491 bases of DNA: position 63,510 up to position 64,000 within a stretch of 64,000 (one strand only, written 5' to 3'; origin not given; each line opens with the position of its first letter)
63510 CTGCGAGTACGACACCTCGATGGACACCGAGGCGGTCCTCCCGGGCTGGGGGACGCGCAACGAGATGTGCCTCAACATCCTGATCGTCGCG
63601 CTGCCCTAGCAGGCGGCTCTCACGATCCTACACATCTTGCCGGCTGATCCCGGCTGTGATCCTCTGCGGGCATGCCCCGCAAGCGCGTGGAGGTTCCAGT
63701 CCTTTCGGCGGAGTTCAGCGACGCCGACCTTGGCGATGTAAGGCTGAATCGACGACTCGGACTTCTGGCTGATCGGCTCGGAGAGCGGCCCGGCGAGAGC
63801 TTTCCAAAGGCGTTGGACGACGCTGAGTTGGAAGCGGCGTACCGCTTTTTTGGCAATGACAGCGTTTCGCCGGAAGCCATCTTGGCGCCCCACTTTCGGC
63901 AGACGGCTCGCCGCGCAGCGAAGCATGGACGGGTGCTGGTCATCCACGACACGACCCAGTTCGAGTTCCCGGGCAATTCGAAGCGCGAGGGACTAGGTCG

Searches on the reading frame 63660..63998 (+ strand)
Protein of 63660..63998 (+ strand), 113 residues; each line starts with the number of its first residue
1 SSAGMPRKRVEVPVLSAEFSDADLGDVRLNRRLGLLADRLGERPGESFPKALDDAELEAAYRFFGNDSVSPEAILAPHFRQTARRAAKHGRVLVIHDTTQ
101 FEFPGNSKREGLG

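Call 100: search_protein_families(library=pfam, max_evalue=0.01, proteins=[window:63660-63998:+])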
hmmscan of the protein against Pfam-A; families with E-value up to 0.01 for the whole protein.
window:63660-63998:+ (113 aa): 1 family
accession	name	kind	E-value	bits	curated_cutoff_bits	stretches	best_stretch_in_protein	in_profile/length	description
PF14706.11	Tnp_DNA_bind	-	1.4e-19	70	24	1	17-69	5-58/58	Transposase DNA-binding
